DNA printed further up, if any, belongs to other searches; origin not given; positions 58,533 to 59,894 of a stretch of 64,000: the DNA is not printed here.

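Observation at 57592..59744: SPFH (YdjI-like) protein with triple C-terminal zinc ribbons, translationally coupled to a double-zinc-ribbon membrane protein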

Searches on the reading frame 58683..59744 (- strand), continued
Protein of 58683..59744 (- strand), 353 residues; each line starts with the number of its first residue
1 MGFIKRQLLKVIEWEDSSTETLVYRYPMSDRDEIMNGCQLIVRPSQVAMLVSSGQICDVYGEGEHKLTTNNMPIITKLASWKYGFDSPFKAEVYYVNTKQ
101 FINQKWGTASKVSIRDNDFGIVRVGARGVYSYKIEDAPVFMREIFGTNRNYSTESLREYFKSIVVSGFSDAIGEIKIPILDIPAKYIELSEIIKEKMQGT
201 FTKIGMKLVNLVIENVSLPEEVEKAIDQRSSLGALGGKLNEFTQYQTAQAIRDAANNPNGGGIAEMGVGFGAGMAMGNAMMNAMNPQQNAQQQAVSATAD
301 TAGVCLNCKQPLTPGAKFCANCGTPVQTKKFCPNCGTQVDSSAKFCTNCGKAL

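Call 73: predict_structure(alignment_id=A5)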
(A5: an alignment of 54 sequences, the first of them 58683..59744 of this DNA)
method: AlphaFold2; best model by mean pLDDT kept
length: 353 residues; sequences in the alignment: 54
mean_pLDDT: 76.0   pTM: 0.56
mean pLDDT of the five models: 76.0, 75.1, 71.4, 71.0, 70.5
residues with pLDDT >= 90: 91; 70-90: 154; 50-70: 62; < 50: 46
segments of 3 or more residues with pLDDT < 50: 1-6, 259-274, 284-301
pLDDT, mean of each block of 10 residues (from residue 1): 51 84 85 80 92 85 85 66 64 91 91 87 92 93 77 86 92 86 89 92 93 91 78 51 55 54 43 50 45 39 72 79 75 82 84 82
secondary structure, 60 per line:
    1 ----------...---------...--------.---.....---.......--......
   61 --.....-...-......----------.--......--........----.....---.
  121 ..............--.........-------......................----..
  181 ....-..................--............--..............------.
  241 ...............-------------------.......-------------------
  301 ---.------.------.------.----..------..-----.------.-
elements in order: E11-13 E23-25 E38-42 E46-52 E55-60 E63-67 H73-78 E92-97 E100-107 E112-116 E120-134 H137-145 H153-174 H179-184 H186-203 E206-217 H220-233 H240-255 H275-281

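Call 75: fold_search(model_id=the predicted structure, library=pdb)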
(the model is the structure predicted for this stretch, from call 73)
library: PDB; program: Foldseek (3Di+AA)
matches with E <= 10: 400; with E <= 0.001: 52
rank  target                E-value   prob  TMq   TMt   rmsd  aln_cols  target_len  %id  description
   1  9z7u_B                5.5e-10  1.00  0.38  0.48  14.7       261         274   13  Human Stomatin - C8 Symmetry (released 2026-02-25)
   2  9z7u_C                1.0e-09  1.00  0.38  0.48  15.1       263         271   12  Human Stomatin - C8 Symmetry (released 2026-02-25)
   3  9oh9_B                3.3e-09  1.00  0.37  0.49  15.1       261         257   13  Human Stomatin Complex in Native Membrane Vesicles (released 2025-08-13)
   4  8rrh_B                5.7e-09  1.00  0.35  0.41  24.6       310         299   12  The human prohibitin complex (released 2024-12-18)
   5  9oh9_A                7.7e-09  1.00  0.37  0.49  15.5       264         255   12  Human Stomatin Complex in Native Membrane Vesicles (released 2025-08-13)
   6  9cz2_XA               7.7e-09  1.00  0.35  0.42  11.6       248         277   14  Cryo-EM structure of a nautilus-like HflK/C assembly in complex with FtsH AAA protease (released 2024-11-13)
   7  8rrh_A                8.2e-09  1.00  0.36  0.45  21.2       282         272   12  The human prohibitin complex (released 2024-12-18)
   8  7vhq_E                3.1e-08  1.00  0.35  0.45  12.9       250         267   15  Structural insights into the membrane microdomain organization by SPFH family proteins (released 2022-01-19)
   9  7vhq_G                3.3e-08  1.00  0.38  0.43  14.9       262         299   16  Structural insights into the membrane microdomain organization by SPFH family proteins (released 2022-01-19)
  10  9o9z_A                6.7e-08  1.00  0.38  0.53  18.8       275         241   12  The human PHB1/2 complex (closed) (released 2025-10-22)
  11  9o9u_A                7.1e-08  1.00  0.33  0.39  16.4       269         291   13  The Erlin1/2 complex (released 2025-10-22)
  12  9o9z_a                7.1e-08  1.00  0.34  0.44  19.0       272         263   12  The human PHB1/2 complex (closed) (released 2025-10-22)
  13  9paw_XB               7.6e-08  1.00  0.36  0.45  14.7       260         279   15  Cryo-EM structure of the engineered HflK/C variant stabilized in the closed conformation via disulfide bond crosslink (released 2026-03-04)
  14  9paw_XA               1.2e-07  1.00  0.34  0.44  31.0       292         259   14  Cryo-EM structure of the engineered HflK/C variant stabilized in the closed conformation via disulfide bond crosslink (released 2026-03-04)
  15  9paw_XC               1.2e-07  1.00  0.34  0.44  31.4       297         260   13  Cryo-EM structure of the engineered HflK/C variant stabilized in the closed conformation via disulfide bond crosslink (released 2026-03-04)
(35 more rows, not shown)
